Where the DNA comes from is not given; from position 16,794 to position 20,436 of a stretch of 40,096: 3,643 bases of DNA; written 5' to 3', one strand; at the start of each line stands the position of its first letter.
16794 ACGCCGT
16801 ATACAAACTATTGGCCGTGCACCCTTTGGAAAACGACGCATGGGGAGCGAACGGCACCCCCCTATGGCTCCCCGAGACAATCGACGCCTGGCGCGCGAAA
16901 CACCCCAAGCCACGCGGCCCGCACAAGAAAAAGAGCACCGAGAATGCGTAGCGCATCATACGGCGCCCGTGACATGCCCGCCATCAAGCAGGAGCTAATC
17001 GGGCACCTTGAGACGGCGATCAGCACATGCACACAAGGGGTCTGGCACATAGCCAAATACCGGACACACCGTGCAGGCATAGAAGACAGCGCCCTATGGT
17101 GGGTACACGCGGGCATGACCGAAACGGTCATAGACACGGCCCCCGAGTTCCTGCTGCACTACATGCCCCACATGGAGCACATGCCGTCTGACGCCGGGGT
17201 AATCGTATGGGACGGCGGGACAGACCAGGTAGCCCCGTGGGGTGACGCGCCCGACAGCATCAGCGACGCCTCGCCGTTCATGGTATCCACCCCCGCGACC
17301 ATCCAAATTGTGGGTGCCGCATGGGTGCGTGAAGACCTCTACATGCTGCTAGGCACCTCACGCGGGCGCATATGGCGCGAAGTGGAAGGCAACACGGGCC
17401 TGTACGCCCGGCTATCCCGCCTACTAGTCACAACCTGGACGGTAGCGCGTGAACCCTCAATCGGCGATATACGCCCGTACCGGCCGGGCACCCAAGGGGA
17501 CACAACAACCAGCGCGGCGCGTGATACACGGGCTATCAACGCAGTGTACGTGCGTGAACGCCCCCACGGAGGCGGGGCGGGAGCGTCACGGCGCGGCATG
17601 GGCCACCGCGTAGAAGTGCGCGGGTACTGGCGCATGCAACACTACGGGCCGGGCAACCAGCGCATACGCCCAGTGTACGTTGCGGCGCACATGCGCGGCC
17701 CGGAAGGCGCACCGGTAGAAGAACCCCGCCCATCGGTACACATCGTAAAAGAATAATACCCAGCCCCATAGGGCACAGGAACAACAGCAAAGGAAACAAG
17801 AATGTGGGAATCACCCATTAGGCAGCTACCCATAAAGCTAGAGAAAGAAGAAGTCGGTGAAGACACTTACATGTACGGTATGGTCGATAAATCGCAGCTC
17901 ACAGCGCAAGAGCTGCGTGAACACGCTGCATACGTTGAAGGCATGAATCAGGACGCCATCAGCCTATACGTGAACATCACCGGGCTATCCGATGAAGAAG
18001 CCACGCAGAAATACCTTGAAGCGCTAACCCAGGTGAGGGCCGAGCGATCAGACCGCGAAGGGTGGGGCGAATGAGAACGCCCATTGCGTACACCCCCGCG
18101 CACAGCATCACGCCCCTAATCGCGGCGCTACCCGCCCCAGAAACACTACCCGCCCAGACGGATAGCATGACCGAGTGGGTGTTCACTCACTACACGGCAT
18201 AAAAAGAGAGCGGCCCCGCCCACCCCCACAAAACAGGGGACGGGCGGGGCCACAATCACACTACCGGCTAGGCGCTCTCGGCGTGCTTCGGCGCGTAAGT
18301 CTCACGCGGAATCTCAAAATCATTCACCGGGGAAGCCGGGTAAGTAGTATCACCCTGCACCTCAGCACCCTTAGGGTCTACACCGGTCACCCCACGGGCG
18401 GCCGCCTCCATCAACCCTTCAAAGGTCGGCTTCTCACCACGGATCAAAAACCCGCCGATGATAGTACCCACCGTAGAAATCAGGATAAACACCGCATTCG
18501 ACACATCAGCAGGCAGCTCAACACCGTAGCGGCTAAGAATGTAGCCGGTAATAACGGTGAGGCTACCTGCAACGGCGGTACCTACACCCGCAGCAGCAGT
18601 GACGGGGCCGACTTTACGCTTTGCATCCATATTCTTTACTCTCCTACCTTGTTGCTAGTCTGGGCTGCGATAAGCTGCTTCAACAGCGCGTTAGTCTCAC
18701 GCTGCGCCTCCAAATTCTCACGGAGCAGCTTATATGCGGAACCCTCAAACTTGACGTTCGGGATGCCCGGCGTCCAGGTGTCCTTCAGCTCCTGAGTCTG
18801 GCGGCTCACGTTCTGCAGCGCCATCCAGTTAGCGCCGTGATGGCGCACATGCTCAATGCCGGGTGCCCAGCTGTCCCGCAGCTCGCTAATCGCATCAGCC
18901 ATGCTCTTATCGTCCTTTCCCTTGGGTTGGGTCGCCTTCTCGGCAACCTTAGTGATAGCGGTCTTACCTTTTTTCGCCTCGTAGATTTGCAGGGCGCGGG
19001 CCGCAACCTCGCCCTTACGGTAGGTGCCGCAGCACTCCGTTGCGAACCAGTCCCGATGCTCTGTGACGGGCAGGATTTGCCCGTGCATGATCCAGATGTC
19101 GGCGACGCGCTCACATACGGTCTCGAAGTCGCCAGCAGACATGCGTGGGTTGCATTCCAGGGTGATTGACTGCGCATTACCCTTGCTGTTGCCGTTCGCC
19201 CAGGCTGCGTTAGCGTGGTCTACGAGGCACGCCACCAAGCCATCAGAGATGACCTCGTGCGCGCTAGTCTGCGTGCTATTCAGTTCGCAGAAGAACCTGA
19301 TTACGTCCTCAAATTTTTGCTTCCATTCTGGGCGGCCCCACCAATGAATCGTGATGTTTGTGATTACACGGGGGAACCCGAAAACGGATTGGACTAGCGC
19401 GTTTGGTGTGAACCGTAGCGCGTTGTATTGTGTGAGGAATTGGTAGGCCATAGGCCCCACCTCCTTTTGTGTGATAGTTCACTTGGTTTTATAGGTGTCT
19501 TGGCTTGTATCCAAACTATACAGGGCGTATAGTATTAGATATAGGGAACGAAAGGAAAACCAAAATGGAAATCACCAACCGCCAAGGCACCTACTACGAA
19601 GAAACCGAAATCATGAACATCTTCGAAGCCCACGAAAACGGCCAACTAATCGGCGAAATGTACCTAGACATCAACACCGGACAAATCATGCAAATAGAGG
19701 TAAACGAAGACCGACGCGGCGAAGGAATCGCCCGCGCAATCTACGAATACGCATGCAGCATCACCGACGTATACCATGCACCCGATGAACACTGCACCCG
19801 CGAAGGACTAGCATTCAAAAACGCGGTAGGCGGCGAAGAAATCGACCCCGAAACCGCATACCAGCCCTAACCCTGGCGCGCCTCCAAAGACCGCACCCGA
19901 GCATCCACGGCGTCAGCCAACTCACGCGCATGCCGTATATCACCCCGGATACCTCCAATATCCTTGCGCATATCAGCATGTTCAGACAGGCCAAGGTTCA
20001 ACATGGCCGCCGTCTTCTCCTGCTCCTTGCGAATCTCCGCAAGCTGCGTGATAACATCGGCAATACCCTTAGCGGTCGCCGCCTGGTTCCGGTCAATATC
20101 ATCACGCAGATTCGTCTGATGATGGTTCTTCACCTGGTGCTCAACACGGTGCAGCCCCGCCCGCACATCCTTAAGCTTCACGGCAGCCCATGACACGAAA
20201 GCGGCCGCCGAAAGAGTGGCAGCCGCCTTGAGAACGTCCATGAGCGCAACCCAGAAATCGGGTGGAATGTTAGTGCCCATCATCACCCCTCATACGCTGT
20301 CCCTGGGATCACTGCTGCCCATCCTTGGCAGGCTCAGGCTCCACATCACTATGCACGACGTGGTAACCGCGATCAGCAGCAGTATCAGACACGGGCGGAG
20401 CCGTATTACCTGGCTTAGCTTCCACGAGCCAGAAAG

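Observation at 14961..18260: Plus-strand accessory island between integrase and lysis genes: six or seven unknown genes with their own promoters and terminator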

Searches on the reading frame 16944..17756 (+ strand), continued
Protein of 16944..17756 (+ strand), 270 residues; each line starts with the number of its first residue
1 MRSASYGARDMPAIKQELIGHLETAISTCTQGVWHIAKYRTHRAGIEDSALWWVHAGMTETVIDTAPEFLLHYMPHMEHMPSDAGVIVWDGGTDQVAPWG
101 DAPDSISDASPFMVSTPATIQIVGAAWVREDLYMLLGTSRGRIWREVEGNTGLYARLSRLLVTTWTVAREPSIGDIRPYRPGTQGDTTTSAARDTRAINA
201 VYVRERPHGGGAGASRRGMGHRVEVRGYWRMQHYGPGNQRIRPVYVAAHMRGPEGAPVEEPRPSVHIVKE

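Call 105: search_dna_similar(query=window:16944-17756:+, collection=plasmids, mode=protein, max_rows=25, max_evalue=0.001)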
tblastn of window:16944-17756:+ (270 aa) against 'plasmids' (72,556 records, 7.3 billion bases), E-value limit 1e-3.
Records with a match: 2; places in all: 2; records where one place covers at least 80% of the query: 0.
Best place of each record, by identity: <60% 2.
By first word of the organism name: Mycobacterium 2.
By predicted mobility (MOB-suite, as given by PLSDB): non-mobilizable 2.
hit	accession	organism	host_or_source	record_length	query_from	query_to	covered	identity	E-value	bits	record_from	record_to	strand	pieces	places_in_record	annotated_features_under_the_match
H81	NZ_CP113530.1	Mycobacterium sp. Aquia_216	Channa argus,spleen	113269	225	268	16%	43.2%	3e-4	49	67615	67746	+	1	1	hypothetical protein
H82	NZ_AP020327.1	Mycobacterium avium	-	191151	225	270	17%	39.1%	3e-4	49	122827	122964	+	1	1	hypothetical protein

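Call 106: get_annotated_region(hit=H82, flank=6000)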
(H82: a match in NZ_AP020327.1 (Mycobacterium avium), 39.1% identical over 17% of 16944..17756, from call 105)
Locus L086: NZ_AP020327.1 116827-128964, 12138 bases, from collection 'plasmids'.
description: Mycobacterium avium subsp. hominissuis strain JP-H-1 plasmid p1-JPH1
organism: Mycobacterium avium (NCBI taxid 439334)
taxonomy: Bacteria; Actinomycetota; Actinomycetes; Mycobacteriales; Mycobacteriaceae; Mycobacterium; Mycobacterium avium
host: -; source: -; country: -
typing (MOB-suite, as given by PLSDB): non-mobilizable
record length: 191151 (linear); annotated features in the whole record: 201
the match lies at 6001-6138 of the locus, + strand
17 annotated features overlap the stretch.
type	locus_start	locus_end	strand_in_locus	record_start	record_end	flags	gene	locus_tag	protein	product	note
CDS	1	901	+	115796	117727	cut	-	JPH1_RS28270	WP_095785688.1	serine/threonine-protein kinase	-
CDS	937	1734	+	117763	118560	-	-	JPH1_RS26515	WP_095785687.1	methyltransferase domain-containing protein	-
CDS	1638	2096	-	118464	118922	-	-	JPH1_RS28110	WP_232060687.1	transposase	-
CDS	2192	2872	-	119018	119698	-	-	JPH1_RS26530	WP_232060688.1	HNH endonuclease family protein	-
CDS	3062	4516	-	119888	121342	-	-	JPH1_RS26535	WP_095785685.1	type II toxin-antitoxin system HipA family toxin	-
CDS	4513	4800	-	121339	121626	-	-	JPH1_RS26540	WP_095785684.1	helix-turn-helix transcriptional regulator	-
CDS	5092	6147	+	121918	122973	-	-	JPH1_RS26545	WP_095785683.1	hypothetical protein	-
CDS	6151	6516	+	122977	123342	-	-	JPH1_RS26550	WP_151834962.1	hypothetical protein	-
CDS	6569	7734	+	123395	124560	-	-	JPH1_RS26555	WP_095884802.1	IS3 family transposase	-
CDS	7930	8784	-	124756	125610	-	-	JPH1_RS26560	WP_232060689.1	DUF2637 domain-containing protein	-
CDS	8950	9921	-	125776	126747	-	-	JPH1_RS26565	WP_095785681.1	hypothetical protein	-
CDS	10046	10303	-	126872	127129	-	-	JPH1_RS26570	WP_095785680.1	hypothetical protein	-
CDS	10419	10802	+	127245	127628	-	-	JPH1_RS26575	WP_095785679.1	hypothetical protein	-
CDS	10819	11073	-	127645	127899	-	-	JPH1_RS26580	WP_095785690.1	type II toxin-antitoxin system prevent-host-death family antitoxin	GO:0008219 - cell death [Evidence IEA]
CDS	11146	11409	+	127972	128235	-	-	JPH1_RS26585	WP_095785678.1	hypothetical protein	-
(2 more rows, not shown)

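Call 109: search_protein_families(library=pfam, max_evalue=0.05, proteins=[L003:3683-3877:+, L003:3516-3686:+, L003:2998-3516:+, L002:4219-4896:+, L002:3870-4157:+, L002:5765-6652:+, L022:9447-10004:+, L022:8843-9445:+, L086:6151-6516:+])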
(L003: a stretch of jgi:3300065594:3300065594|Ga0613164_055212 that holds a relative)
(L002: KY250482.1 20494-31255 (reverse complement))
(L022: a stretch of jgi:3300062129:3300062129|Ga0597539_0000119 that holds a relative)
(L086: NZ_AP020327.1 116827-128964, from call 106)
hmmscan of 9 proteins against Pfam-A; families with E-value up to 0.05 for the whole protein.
L003:3683-3877:+ (64 aa): 0 families

L003:3516-3686:+ (56 aa): 0 families

L003:2998-3516:+ (172 aa): 0 families

L002:4219-4896:+ (225 aa): 4 families
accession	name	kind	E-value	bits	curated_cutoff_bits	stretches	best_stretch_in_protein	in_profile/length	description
PF01486.22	K-box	-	0.0025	18.4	30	1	166-224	7-64/93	K-box region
PF19353.4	DUF5930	-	0.0077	15.8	27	1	113-203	148-237/320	Family of unknown function (DUF5930)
PF02050.21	FliJ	-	0.0093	16.6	28.4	1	165-211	5-53/123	Flagellar FliJ protein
PF02787.25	CPSase_L_D3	-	0.013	15.9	26.6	0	180-219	2-41/80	Carbamoyl-phosphate synthetase large chain, oligomerisation domain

L002:3870-4157:+ (95 aa): 0 families

L002:5765-6652:+ (295 aa): 1 family
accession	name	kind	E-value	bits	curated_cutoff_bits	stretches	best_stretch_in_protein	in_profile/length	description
PF00589.27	Phage_integrase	-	5.5e-23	82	27.1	1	118-274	4-167/172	Phage integrase family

L022:9447-10004:+ (185 aa): 1 family
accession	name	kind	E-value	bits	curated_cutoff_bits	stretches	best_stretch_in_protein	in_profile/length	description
PF19730.4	DUF6221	-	7.7e-18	65.7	27.6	1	1-167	1-121/122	Family of unknown function (DUF6221)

L022:8843-9445:+ (200 aa): 7 families
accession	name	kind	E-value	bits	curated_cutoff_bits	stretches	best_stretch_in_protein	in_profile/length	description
PF13560.12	HTH_31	-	5.5e-05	23.8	27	1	7-48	4-45/64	Helix-turn-helix domain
PF01381.28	HTH_3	-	8.2e-05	23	23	1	9-41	1-33/55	Helix-turn-helix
PF20432.4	Xre-like-HTH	-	0.00085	20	25.8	1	12-36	18-42/63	Antitoxin Xre-like helix-turn-helix domain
PF13384.12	HTH_23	-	0.0011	19.1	24.6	1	12-37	14-37/50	Homeodomain-like domain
PF08965.17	Aca2_YdiL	-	0.0026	18.4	23.8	1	4-87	1-85/118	Aca2/YdiL-like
PF00376.29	MerR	-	0.0044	17.3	28.2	1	23-39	5-21/38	MerR family regulatory protein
PF12844.13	HTH_19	-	0.031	14.6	30.2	1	9-48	4-42/64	Helix-turn-helix domain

L086:6151-6516:+ (121 aa): 3 families
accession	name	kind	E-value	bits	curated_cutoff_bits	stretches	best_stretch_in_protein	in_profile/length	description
PF00376.29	MerR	-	2.5e-06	27.6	28.2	1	10-43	3-36/38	MerR family regulatory protein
PF13411.12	MerR_1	-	0.00049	20.6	21.6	1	8-60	2-53/69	MerR HTH family regulatory protein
PF12728.13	HTH_17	-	0.00066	20.3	27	1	7-50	2-43/51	Helix-turn-helix domain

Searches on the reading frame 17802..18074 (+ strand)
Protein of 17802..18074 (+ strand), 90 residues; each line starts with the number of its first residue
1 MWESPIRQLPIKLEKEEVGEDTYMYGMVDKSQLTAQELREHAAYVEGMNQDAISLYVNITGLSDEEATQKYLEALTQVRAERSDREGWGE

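Call 6: search_protein_families(library=pfam, max_evalue=1, proteins=[window:17802-18074:+])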
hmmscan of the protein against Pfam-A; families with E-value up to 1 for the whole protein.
window:17802-18074:+ (90 aa): 2 families
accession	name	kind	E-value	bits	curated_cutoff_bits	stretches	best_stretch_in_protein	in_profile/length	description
PF14555.12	UBA_4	-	0.0046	17.2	21.8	1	50-73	1-23/43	UBA-like domain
PF00691.25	OmpA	-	0.035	14.9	27.2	1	31-81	7-58/98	OmpA family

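Call 7: search_protein_families(library=phrogs, max_evalue=0.01, proteins=[window:17802-18074:+])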
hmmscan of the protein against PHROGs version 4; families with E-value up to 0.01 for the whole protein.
window:17802-18074:+ (90 aa): 0 families

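Call 8: search_protein_families(library=padloc, max_evalue=0.1, proteins=[window:17802-18074:+])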
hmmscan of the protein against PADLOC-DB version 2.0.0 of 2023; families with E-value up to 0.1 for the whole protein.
window:17802-18074:+ (90 aa): 1 family
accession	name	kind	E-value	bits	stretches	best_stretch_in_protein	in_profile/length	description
PDLC02658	DndB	-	0.0038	14.3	1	17-88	243-313/356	DndB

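Call 9: search_protein_families(library=ncbifam, max_evalue=0.1, proteins=[window:17802-18074:+])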
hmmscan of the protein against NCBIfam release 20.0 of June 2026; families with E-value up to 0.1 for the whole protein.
window:17802-18074:+ (90 aa): 5 families
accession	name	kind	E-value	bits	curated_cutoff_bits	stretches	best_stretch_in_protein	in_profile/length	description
TIGR02802.1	Pal_lipo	equivalog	0.0088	16.1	125.35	1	27-81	5-58/104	peptidoglycan-associated lipoprotein Pal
TIGR03233.1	DNA_S_dndB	equivalog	0.023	13.8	328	1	16-88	240-312/355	DNA sulfur modification protein DndB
NF053612.1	anchor_PA1041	equivalog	0.04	13.8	250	1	27-81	136-189/236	PA1041 family peptidoglycan-binding anchor lipoprotein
TIGR01502.1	B_methylAsp_ase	equivalog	0.042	12.9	286.15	1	24-85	235-294/408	methylaspartate ammonia-lyase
NF045542.1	Clp_rel_HeadMat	equivalog_domain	0.075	13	120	1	35-87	108-160/165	head maturation protease, ClpP-related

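Call 114: search_solved_structures(query=window:17802-18074:+, max_evalue=1)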
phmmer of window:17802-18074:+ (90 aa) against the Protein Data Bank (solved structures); distinct sequences matched with E-value up to 1: 2.
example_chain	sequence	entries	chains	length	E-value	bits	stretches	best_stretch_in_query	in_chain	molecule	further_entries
5lkw_A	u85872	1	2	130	0.68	13.9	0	13-83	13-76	Putative OmpA family lipoprotein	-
4b5c_A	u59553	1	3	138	0.76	13.8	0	13-83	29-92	PUTATIVE OMPA FAMILY LIPOPROTEIN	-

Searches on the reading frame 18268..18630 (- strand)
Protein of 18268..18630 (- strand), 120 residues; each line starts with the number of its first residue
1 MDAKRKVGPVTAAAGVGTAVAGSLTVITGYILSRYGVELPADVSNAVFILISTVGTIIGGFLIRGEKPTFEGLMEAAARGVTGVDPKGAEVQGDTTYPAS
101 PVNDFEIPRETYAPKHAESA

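Call 7: search_protein_families(library=phrogs, max_evalue=0.01, proteins=[window:18268-18630:-])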
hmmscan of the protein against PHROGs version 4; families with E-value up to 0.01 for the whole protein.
window:18268-18630:- (120 aa): 1 family
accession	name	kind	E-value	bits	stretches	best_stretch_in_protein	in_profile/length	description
phrog_9284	-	lysis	0.0021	18.8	1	18-57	12-51/69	holin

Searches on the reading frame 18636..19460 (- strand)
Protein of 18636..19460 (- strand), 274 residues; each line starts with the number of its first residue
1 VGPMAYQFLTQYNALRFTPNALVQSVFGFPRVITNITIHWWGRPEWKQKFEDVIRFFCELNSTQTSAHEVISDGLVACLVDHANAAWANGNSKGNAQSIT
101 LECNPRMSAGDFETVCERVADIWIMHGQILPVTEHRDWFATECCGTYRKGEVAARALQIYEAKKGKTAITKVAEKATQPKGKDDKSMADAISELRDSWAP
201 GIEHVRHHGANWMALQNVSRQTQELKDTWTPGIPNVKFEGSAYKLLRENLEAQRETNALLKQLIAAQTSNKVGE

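Call 7: search_protein_families(library=phrogs, max_evalue=0.01, proteins=[window:18636-19460:-])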
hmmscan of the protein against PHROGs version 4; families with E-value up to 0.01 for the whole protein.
window:18636-19460:- (274 aa): 12 families
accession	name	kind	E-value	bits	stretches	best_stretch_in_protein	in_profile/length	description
phrog_4018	-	lysis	5.1e-45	155.4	1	4-176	1-169/285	amidase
phrog_7698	-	lysis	1.7e-20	75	1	35-182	27-174/316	endolysin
phrog_14048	-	lysis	2.3e-20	74.5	1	2-172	7-185/305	endolysin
phrog_7470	-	lysis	2.2e-11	44.2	1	51-148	385-483/532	amidase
phrog_19265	-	unknown function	1.4e-08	35.8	1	32-194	23-195/293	-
phrog_1493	-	lysis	1.9e-06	28.3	1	60-179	62-195/394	endolysin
phrog_1794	-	lysis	8e-06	26.5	1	36-144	59-179/336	amidase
phrog_833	-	lysis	3.5e-05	24.6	1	33-167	30-184/294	endolysin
phrog_3088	-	lysis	8.4e-05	23.4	1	55-117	43-107/248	amidase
phrog_670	-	lysis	0.00011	22.2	1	63-121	143-203/596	endolysin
phrog_2338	-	lysis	0.00012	22.5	1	57-182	49-195/346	endolysin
phrog_9611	-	lysis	0.0012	19.5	1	34-120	24-118/246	endolysin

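Call 83: search_dna_similar(query=window:18636-19460:-, collection=phages, mode=protein, max_rows=15, max_evalue=1e-10)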
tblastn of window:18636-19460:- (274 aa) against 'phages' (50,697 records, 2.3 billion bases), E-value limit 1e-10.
Records with a match: 196; places in all: 196; records where one place covers at least 80% of the query: 16.
Best place of each record, by identity: 90-95% 1; <60% 195.
By first word of the organism name: Arthrobacter 188; Rothia 2; Glutamicibacter 2; Propionibacterium 2; Caudovirus 1; TM7 1.
By host as written in the record: Arthrobacter sp. ATCC 21022 160; Arthrobacter globiformis B-2979 8; Arthrobacter sp. (ATCC 21022) 7; Arthrobacter globiformis NRRL B-2979 SEA 5; Rothia dentocariosa TC5 2; - 2; Arthrobacter sulfureus NRRL B-14730 2; Arthrobacter sp. ATCC21022 2; and 6 more.
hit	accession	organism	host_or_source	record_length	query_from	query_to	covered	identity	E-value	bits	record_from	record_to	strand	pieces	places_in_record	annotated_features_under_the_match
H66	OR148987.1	Caudovirus D_HF5_3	Homo sapiens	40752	1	274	100%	92.7%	1e-174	540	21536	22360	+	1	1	endolysin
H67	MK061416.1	Rothia phage Spartoi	Rothia dentocariosa TC5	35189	3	240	87%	47.4%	2e-68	234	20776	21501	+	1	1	26: lysin A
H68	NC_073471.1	Rothia phage Spartoi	Rothia dentocariosa TC5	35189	3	240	87%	47.4%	2e-68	234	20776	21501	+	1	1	26: lysin A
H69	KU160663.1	Arthrobacter phage Rings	Arthrobacter sp. ATCC 21022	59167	12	263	92%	33.6%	5e-25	109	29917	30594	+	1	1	41: endolysin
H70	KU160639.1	Arthrobacter phage Anansi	Arthrobacter sp. ATCC 21022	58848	12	263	92%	33.6%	6e-25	109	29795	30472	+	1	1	42: endolysin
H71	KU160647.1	Arthrobacter phage Gorgeous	Arthrobacter sp. ATCC 21022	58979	12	263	92%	33.6%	6e-25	109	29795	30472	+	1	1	42: endolysin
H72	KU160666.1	Arthrobacter phage SorJuana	Arthrobacter sp. ATCC 21022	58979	12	263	92%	33.6%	6e-25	109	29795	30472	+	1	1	42: endolysin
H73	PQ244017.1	Arthrobacter phage Amavida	Arthrobacter sp. ATCC 21022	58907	12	263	92%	33.6%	2e-22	102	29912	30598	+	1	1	45: endolysin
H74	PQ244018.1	Arthrobacter phage Heylee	Arthrobacter sp. ATCC 21022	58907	12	263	92%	33.6%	2e-22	102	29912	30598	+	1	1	45: endolysin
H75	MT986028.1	Arthrobacter phage Thunderclap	Arthrobacter sp. ATCC 21022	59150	12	263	92%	33.2%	1e-21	100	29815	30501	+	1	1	42: endolysin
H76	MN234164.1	Arthrobacter phage Yeezus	Arthrobacter sp. ATCC 21022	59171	12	263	92%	33.2%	1e-21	100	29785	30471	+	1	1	41: endolysin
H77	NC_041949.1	Arthrobacter phage Amigo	Arthrobacter sp. ATCC 21022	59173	12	263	92%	33.2%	1e-21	100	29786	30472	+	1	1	42: amidase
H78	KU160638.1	Arthrobacter phage Amigo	Arthrobacter sp. ATCC 21022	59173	12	263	92%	33.2%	1e-21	100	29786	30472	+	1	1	42: endolysin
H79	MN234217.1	Arthrobacter phage Ichor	Arthrobacter sp. ATCC 21022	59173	12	263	92%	33.2%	1e-21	100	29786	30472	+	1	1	41: endolysin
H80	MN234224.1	Arthrobacter phage Jaek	Arthrobacter sp. ATCC 21022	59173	12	263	92%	33.2%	1e-21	100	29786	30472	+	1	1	41: endolysin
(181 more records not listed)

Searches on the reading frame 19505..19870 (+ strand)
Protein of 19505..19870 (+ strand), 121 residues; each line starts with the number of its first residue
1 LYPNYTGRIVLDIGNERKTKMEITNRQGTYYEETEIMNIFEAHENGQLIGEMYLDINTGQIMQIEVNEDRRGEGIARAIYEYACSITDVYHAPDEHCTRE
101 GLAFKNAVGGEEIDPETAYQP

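Call 6: search_protein_families(library=pfam, max_evalue=1, proteins=[window:19505-19870:+])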
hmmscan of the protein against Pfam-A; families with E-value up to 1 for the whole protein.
window:19505-19870:+ (121 aa): 3 families
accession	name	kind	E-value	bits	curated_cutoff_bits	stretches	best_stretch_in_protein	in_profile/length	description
PF13673.13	Acetyltransf_10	-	0.00062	20.2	23.6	1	32-85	26-78/128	Acetyltransferase (GNAT) domain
PF00583.31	Acetyltransf_1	-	0.0019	18.9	20.7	1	37-84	34-85/116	Acetyltransferase (GNAT) family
PF13508.13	Acetyltransf_7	-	0.0026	18.5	27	1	39-85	5-54/84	Acetyltransferase (GNAT) domain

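Call 7: search_protein_families(library=phrogs, max_evalue=0.01, proteins=[window:19505-19870:+])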
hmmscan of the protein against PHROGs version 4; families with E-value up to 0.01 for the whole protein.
window:19505-19870:+ (121 aa): 0 families

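Call 8: search_protein_families(library=padloc, max_evalue=0.1, proteins=[window:19505-19870:+])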
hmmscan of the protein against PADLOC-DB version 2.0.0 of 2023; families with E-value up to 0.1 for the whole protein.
window:19505-19870:+ (121 aa): 0 families

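Call 9: search_protein_families(library=ncbifam, max_evalue=0.1, proteins=[window:19505-19870:+])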
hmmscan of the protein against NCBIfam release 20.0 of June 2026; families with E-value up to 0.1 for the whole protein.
window:19505-19870:+ (121 aa): 1 family
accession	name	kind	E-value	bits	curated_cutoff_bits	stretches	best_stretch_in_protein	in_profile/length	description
TIGR01575.1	rimI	equivalog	0.03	14.5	86.4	1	42-80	37-77/132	ribosomal protein S18-alanine N-acetyltransferase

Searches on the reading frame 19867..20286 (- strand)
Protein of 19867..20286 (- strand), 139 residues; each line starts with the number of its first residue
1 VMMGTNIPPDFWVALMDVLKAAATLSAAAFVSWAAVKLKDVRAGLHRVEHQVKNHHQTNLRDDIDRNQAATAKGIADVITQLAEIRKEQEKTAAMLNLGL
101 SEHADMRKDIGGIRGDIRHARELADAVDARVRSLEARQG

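Call 49: search_protein_families(library=phrogs, max_evalue=0.00001, proteins=[window:19867-20286:-])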
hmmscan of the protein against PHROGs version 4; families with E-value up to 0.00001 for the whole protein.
window:19867-20286:- (139 aa): 2 families
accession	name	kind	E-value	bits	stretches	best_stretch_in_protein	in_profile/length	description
phrog_404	-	tail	3.8e-16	60.2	1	2-133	4-112/118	minor tail protein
phrog_3534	-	unknown function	2.5e-08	35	1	28-132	30-109/117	-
